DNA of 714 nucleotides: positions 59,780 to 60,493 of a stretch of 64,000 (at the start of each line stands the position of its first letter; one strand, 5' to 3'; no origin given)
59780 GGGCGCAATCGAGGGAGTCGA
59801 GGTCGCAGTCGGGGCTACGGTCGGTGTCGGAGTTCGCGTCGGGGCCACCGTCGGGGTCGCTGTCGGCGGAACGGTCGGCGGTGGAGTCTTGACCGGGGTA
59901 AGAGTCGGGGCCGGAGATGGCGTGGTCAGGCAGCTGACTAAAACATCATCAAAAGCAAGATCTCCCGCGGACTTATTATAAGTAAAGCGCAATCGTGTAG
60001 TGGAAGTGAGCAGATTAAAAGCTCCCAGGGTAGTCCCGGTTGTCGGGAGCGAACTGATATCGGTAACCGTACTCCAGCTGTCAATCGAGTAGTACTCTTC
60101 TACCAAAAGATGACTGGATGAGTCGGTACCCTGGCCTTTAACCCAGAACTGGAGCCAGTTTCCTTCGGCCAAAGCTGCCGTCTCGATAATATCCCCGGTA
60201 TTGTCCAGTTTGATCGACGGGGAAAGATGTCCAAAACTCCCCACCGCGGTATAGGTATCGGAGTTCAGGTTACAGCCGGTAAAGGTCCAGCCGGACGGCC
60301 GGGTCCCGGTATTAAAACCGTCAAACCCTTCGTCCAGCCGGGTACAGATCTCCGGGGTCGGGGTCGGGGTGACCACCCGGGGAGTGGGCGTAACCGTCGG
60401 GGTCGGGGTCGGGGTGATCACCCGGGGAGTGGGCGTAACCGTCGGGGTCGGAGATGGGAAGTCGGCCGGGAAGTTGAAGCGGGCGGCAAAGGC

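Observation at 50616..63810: Unassigned domain of about 135 aa present in six copies across three secreted proteins, one copy compositionally distinct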

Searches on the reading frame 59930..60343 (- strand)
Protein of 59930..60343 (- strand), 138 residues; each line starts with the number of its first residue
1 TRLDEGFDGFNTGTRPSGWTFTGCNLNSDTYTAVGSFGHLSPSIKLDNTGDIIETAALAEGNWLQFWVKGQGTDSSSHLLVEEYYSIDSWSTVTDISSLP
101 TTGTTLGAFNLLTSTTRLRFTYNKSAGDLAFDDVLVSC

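Call 12: find_homologous_proteins(query=window:59930-60343:-, max_evalue=0.001)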
Query window:59930-60343:- (138 aa): 10 proteins with E <= 0.001 among 46 candidates.
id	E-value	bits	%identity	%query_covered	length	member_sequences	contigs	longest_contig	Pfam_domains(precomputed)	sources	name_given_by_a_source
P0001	5.8e-54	200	66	99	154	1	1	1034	-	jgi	-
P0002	1.8e-50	188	67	98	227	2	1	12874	-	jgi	-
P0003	3.8e-49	184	65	97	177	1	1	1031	-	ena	-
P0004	7.5e-47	177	61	99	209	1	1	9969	-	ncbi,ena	-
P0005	2.1e-46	175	59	98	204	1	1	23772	-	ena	-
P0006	2.4e-42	162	59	98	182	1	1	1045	-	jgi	-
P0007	5.4e-28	116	63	67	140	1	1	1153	-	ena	-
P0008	4.0e-24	103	55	77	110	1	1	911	-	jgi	jgi:hypothetical protein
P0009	8.5e-21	92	72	45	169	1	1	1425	-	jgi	-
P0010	3.6e-20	90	61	51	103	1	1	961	-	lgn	-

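Call 22: find_encoding_contigs(protein=P0005, flank=10000, max_places=3)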
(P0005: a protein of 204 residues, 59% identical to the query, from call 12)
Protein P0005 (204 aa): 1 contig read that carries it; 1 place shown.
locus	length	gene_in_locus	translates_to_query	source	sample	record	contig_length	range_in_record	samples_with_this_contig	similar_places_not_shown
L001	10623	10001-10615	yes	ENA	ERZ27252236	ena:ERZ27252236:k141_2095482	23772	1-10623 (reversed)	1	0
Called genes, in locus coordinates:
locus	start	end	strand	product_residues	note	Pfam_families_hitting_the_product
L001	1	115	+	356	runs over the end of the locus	-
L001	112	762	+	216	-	-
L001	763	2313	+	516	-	-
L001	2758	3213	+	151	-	PF03167:UDG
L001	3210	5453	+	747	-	PF17764:PriA_3primeBD, PF04851:ResIII, PF00270:DEAD, PF18319:Zn_ribbon_PriA, PF00271:Helicase_C, PF18074:PriA_C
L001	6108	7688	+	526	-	-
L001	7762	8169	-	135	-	PF00383:dCMP_cyt_deam_1, PF08211:dCMP_cyt_deam_2 (weak)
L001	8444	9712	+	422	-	-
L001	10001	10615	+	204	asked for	-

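Call 23: find_encoding_contigs(protein=P0002, flank=10000, max_places=3)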
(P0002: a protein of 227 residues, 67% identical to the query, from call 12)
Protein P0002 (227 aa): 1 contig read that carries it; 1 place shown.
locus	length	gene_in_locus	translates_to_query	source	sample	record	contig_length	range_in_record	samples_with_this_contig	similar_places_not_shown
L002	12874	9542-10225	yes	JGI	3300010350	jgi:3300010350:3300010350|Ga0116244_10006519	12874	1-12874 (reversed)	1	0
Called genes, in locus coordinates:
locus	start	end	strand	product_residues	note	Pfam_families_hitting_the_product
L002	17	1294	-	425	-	PF02321:OEP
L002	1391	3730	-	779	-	PF10060:DUF2298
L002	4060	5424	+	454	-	-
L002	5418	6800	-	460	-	PF00072:Response_reg, PF00158:Sigma54_activat, PF14532:Sigma54_activ_2, PF07724:AAA_2 (weak), PF07728:AAA_5 (weak), PF25601:AAA_lid_14, PF02954:HTH_8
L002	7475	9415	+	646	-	-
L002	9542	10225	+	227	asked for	-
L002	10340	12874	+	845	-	?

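Call 24: predict_structure(alignment_id=A2)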
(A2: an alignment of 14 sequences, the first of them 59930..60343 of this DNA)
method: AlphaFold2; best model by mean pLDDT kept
length: 138 residues; sequences in the alignment: 14
mean_pLDDT: 89.9   pTM: 0.86
mean pLDDT of the five models: 89.9, 88.1, 87.9, 85.0, 84.9
residues with pLDDT >= 90: 88; 70-90: 44; 50-70: 6; < 50: 0
segments of 3 or more residues with pLDDT < 50: none
pLDDT, mean of each block of 10 residues (from residue 1): 71 86 91 81 92 91 94 96 89 95 95 94 96 90
secondary structure, 60 per line:
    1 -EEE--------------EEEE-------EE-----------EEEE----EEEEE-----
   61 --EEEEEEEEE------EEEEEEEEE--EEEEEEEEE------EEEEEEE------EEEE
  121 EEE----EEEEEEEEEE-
elements in order: E2-4 E19-22 E43-46 E51-55 E63-71 E78-86 E89-97 E104-110 E117-123 E128-137

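Call 26: search_protein_representatives(alignment_id=A2)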
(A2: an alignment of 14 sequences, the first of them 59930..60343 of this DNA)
Query: 14 sequences, 137 profile positions. Proteins with E-value up to 0.001 (for the whole library): 1076; up to 1e-10: 623; up to 1e-30: 140. The best 150 are listed.
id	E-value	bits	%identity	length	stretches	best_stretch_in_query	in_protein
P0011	0.0e+00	1443.7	-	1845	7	2-137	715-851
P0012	1.3e-147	501.0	-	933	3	2-135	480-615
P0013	4.1e-119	408.7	-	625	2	2-136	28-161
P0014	1.5e-113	390.7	-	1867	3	3-136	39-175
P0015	2.6e-113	389.9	-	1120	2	2-137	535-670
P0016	3.2e-107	370.2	-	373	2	2-135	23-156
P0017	1.2e-106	368.3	-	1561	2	2-135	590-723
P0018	1.1e-102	355.4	-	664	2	2-136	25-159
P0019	1.3e-102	355.2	-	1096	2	2-137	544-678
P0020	3.2e-100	347.5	-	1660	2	2-136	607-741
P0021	1.5e-94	329.1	-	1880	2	3-136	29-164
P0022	1.3e-90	316.3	-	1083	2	2-137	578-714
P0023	1.4e-90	316.3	-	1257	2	3-137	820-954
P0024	1.7e-90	316.0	-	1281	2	2-137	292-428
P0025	2.9e-87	305.6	-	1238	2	2-137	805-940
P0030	4.8e-68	243.3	-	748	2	2-136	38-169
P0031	3.3e-62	224.4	-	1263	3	2-136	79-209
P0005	1.5e-59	215.8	-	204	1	2-136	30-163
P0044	7.4e-51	187.6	-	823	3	6-137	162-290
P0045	1.3e-50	186.8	-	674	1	2-136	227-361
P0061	6.0e-44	165.3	-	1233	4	3-137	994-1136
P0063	1.1e-42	161.2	-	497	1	3-136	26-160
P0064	1.2e-42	161.0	-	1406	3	6-137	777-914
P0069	6.4e-41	155.5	-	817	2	8-136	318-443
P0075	5.3e-39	149.3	-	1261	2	2-136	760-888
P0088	1.4e-36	141.4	-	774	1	3-135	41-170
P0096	2.8e-35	137.2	-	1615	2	8-136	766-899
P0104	2.4e-34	134.2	-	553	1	3-136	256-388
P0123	1.5e-32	128.3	-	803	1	2-136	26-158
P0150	1.8e-30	121.6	-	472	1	6-136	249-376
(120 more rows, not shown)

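Call 27: search_protein_families(library=pfam, proteins=[P0011, P0012, P0013, P0030, P0045, P0063, P0088, P0104, P0123, P0150], max_evalue=0.01)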
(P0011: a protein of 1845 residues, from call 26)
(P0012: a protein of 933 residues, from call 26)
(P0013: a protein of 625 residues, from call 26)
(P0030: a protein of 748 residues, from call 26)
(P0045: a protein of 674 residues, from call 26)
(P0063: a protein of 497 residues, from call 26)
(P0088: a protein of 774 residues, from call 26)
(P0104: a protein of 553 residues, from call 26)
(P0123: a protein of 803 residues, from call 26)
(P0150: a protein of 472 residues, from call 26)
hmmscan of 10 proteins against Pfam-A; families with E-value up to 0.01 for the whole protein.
P0011 (1845 aa): 5 families
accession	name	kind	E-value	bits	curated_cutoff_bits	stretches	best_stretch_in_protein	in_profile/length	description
PF20678.2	HV_Gp350_C-term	-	2.1e-26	93.3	26.4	6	594-708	26-130/442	Herpesvirus Envelope glycoprotein GP350 C-terminal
PF24160.1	UVB_sens_C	-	9.6e-06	26.5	20.7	0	79-107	123-151/156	Root UVB sensitive protein, C-terminal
PF18463.6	PCSK9_C3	-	3.2e-05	24.5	26.7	0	518-540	27-49/74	Proprotein convertase subtilisin-like/kexin type 9 C-terminal domain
PF24872.1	DUF2110_N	-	0.00098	19.6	28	0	349-373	42-66/72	DUF2110 N-terminal domain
PF25583.1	WCX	-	0.0022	18.8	23.9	0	122-152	25-56/76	WCX domain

P0012 (933 aa): 2 families
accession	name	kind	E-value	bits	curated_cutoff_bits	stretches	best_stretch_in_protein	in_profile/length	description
PF01839.29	FG-GAP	-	1e-14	54.5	22.1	2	687-721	3-35/37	FG-GAP repeat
PF13517.12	FG-GAP_3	-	1.1e-07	32.8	26.9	1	693-744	1-61/61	FG-GAP-like repeat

P0013 (625 aa): 2 families
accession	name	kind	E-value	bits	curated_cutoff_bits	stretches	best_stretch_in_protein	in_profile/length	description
PF01839.29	FG-GAP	-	1.5e-09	37.9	22.1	0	382-394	9-21/37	FG-GAP repeat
PF13517.12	FG-GAP_3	-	5.1e-06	27.4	26.9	0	382-431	1-59/61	FG-GAP-like repeat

P0030 (748 aa): 3 families
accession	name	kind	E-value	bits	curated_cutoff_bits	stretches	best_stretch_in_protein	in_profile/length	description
PF01839.29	FG-GAP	-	9e-18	64.2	22.1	2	503-524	5-26/37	FG-GAP repeat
PF13517.12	FG-GAP_3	-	1.1e-08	36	26.9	0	587-638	1-61/61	FG-GAP-like repeat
PF13620.12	CarboxypepD_reg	-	1e-05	26.2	32.3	1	376-425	2-50/82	Carboxypeptidase regulatory-like domain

P0045 (674 aa): 4 families
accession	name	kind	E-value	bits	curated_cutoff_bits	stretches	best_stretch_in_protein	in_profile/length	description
PF01839.29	FG-GAP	-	6.1e-16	58.4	22.1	2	497-516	6-25/37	FG-GAP repeat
PF13517.12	FG-GAP_3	-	7.4e-09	36.5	26.9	1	500-566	1-61/61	FG-GAP-like repeat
PF13529.12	Peptidase_C39_2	-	2e-08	35.3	24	1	28-153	1-143/143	Peptidase_C39 like family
PF12385.14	Peptidase_C70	-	8.3e-07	29.5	19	1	28-157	5-128/141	Papain-like cysteine protease AvrRpt2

P0063 (497 aa): 2 families
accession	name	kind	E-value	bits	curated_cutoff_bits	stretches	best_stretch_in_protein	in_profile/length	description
PF01839.29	FG-GAP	-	4.2e-09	36.5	22.1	1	407-426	1-20/37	FG-GAP repeat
PF13517.12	FG-GAP_3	-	2.8e-07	31.5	26.9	1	287-341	1-58/61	FG-GAP-like repeat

P0088 (774 aa): 7 families
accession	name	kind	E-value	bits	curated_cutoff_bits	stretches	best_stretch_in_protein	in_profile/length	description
PF19077.6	Big_13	-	1.9e-17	64.1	27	1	398-472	23-102/102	Bacterial Ig-like domain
PF00041.27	fn3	-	8.4e-12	45.6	25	1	565-640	3-79/84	Fibronectin type III domain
PF15418.12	DUF4625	-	4.8e-06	27.3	27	0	175-215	9-48/131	Domain of unknown function (DUF4625)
PF12245.14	Big_3_2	-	1.2e-05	25.9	23.3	0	407-471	60-121/122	Bacterial Ig-like domain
PF21910.2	GH85_C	-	2.8e-05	24.9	27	1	576-642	18-89/95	GH85 endohexosaminidases, C-terminal domain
PF16323.11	DUF4959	-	0.00089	20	32.9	0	469-504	13-48/106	Domain of unknown function (DUF4959)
PF16656.11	Pur_ac_phosph_N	-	0.0012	19.8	30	0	565-629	1-80/93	Purple acid Phosphatase, N-terminal domain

P0104 (553 aa): 1 family
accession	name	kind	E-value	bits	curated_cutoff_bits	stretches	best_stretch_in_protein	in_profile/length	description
PF05345.18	He_PIG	-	1.5e-12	48.2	24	1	171-250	1-95/96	Putative Ig domain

P0123 (803 aa): 4 families
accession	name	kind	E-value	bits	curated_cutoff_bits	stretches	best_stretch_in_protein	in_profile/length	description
PF00932.25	LTD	-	3.8e-10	40.6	34.3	1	432-538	4-96/109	Lamin Tail Domain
PF18962.6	Por_Secre_tail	-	6.2e-09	36.5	27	1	725-800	2-74/75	Secretion system C-terminal sorting domain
PF13860.13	FlgD_ig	-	0.001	19.4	27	1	742-790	22-75/79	FlgD Ig-like domain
PF00041.27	fn3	-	0.0017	19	25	0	625-712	7-83/84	Fibronectin type III domain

P0150 (472 aa): 2 families
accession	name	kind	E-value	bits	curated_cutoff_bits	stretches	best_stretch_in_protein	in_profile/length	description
PF09603.15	Fib_succ_major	-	1.8e-44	152.7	33.9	1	42-238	1-187/187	Fibrobacter succinogenes major domain (Fib_succ_major)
PF18962.6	Por_Secre_tail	-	1.3e-13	51.4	27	1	394-470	1-75/75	Secretion system C-terminal sorting domain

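Call 32: search_solved_structures(query=A4, max_evalue=1, show_alignments=3)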
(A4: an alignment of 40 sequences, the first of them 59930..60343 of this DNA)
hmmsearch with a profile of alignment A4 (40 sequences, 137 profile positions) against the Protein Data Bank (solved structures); distinct sequences matched with E-value up to 1: 5.
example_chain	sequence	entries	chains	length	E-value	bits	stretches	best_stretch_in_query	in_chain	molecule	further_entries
7aq1_A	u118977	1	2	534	0.00034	23.7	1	41-136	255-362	Meprin B subunit beta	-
7auw_A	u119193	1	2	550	0.00037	23.6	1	41-136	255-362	Meprin A subunit beta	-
4gwn_A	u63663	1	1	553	0.00037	23.6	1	41-136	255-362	Meprin A subunit beta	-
4gwm_A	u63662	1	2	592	0.00049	23.2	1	41-136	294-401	Meprin A subunit beta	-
4mgq_A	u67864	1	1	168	0.14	15.3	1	89-135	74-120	Glycosyl hydrolase family 10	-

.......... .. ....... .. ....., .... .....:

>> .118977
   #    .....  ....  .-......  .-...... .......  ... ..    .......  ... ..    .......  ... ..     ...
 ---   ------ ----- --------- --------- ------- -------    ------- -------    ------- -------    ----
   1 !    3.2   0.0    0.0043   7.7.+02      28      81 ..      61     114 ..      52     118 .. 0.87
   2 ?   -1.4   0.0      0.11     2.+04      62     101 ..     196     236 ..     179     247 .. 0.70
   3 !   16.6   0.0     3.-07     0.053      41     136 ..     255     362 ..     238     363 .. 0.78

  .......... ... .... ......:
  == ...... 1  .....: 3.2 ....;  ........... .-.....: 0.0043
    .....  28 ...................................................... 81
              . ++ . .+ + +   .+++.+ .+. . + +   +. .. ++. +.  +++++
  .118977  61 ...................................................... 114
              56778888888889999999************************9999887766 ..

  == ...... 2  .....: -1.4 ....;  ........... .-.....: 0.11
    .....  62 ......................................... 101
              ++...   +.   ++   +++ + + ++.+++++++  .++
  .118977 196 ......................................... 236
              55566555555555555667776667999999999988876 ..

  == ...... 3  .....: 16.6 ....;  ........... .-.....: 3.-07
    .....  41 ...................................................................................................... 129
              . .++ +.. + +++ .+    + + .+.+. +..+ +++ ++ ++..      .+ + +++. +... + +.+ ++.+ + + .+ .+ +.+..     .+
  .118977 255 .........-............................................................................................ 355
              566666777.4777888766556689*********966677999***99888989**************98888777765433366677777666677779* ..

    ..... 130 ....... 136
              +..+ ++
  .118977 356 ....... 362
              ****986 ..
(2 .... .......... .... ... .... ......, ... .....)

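Call 33: search_protein_families(library=ncbifam, alignment_id=A4, max_evalue=1)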
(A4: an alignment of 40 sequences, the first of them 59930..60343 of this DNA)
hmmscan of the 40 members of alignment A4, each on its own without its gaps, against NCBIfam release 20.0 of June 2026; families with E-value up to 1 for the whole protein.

A. member 1, window:59930-60343:- (138 aa): 0 families

B. families by the number of members that match (of 40 scanned): 9 families
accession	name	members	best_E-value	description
NF038128.1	choice_anch_J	6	1.1e-06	choice-of-anchor J domain-containing protein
NF052644.1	T9SS_DNase_Rie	1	1.1e-05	T9SS-dependent surface endonuclease, AS87_RS02955 family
NF048003.1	GTA_spike_fiber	1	0.02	phage head spike fiber domain-containing protein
NF012196.1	Ig_like_ice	1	0.028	Ig-like domain-containing protein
NF006010.0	PRK08142.1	1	0.072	thiolase domain-containing protein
NF040641.1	bifunc_ST_SDO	1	0.1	bifunctional sulfur transferase/dioxygenase Blh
NF047928.1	ABC_B6_perm_1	1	0.14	putative B6 ABC transporter permease subunit 1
NF049843.1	BdpA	1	0.18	BAR domain-like protein A BdpA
TIGR03668.1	Rv0121_F420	1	0.21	TIGR03668 family PPOX class F420-dependent oxidoreductase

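Call 34: search_protein_families(library=pfam, alignment_id=A4, max_evalue=1)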
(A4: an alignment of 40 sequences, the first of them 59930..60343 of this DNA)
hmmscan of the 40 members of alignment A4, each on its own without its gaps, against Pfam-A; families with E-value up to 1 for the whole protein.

A. member 1, window:59930-60343:- (138 aa): 1 family
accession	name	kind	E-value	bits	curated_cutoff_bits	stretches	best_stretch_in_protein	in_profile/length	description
PF18463.6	PCSK9_C3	-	0.00035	21.1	26.7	1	17-39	27-49/74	Proprotein convertase subtilisin-like/kexin type 9 C-terminal domain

B. families by the number of members that match (of 40 scanned): 11 families
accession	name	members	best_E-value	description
PF18463.6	PCSK9_C3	6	0.00035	Proprotein convertase subtilisin-like/kexin type 9 C-terminal domain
PF22633.2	F5_F8_type_C_2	2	0.00047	NedA-like, galactose-binding domain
PF22449.2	Fim1F_C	1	0.003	Fim1F, C-terminal domain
PF20622.4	Big_15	1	0.0042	Bacterial Ig domain (Big_16)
PF25275.1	Golvesin_C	1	0.014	Golvesin C-terminal domain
PF19418.4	DEPDC5_CTD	1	0.043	DEPDC5 protein C-terminal region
PF00754.31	F5_F8_type_C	1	0.044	F5/8 type C domain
PF03393.22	Matrix_Pneumo_N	1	0.17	Pneumovirus matrix protein N-terminal domain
PF25583.1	WCX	1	0.31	WCX domain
PF16796.11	Microtub_bd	1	0.32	Microtubule binding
PF03425.19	CBM_11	1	0.34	Carbohydrate binding domain (family 11)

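Call 37: search_protein_families(library=ncbifam, proteins=[P0075, P0069, P0096, P0044, P0061, P0064, P0031], max_evalue=0.01)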
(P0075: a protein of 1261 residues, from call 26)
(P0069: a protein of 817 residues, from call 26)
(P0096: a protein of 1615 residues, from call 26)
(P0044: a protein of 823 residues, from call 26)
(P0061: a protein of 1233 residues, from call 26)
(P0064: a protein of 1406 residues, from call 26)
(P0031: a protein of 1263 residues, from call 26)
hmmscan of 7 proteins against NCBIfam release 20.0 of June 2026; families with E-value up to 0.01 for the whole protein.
P0075 (1261 aa): 1 family
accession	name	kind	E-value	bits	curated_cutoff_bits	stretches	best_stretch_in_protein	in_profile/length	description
NF042425.1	Amuc_1099_fam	equivalog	0.00023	20.9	50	1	1160-1188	124-152/321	Amuc_1099 family pilus-like system protein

P0069 (817 aa): 3 families
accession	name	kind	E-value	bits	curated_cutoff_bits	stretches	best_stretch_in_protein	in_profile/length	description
TIGR04183.1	Por_Secre_tail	domain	2.4e-07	30.7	23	1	731-811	1-69/72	T9SS type A sorting domain-containing protein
NF005176.1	PRK06655.1-1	equivalog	1.5e-06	28.3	230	1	750-806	97-153/197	flagellar hook assembly protein FlgD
NF009276.0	PRK12633.1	equivalog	0.00045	20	383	1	745-802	123-181/234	flagellar basal body rod modification protein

P0096 (1615 aa): 2 families
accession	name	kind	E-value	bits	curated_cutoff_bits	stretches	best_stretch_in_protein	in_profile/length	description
NF012200.0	choice_anch_D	domain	4.1e-14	53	45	2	383-474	13-105/108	choice-of-anchor D domain-containing protein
TIGR04183.1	Por_Secre_tail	domain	1.3e-08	34.7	23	1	1554-1615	10-72/72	T9SS type A sorting domain-containing protein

P0044 (823 aa): 2 families
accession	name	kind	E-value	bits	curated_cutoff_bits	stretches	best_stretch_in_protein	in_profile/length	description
TIGR04183.1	Por_Secre_tail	domain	7.4e-07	29.1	23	1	757-822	11-71/72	T9SS type A sorting domain-containing protein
NF033708.1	T9SS_Cterm_ChiA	domain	0.0095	15.8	40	0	771-821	6-54/55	T9SS sorting signal type C domain-containing protein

P0061 (1233 aa): 3 families
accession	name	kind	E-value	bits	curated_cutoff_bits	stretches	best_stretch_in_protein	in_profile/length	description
TIGR04183.1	Por_Secre_tail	domain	5.9e-10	39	23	1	1155-1231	1-71/72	T9SS type A sorting domain-containing protein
NF058578.1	CPR_pilus_PamR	equivalog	1.4e-08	34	300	1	291-339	189-245/297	pilus system RbmA-like protein PamR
NF038128.1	choice_anch_J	domain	1.9e-06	28.2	30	2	994-1124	2-149/162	choice-of-anchor J domain-containing protein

P0064 (1406 aa): 2 families
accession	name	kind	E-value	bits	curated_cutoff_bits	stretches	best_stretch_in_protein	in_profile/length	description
NF038113.1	T9SSA_dep_M36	equivalog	3.2e-11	42.1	885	1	1313-1399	786-868/869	T9SS-dependent M36 family metallopeptidase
TIGR04183.1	Por_Secre_tail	domain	2.2e-09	37.2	23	1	1323-1400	2-72/72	T9SS type A sorting domain-containing protein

P0031 (1263 aa): 1 family
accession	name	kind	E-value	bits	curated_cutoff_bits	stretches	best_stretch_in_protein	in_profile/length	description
NF012211.1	tand_rpt_95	domain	2.2e-05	24.3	90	1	762-829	20-88/98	tandem-95 repeat protein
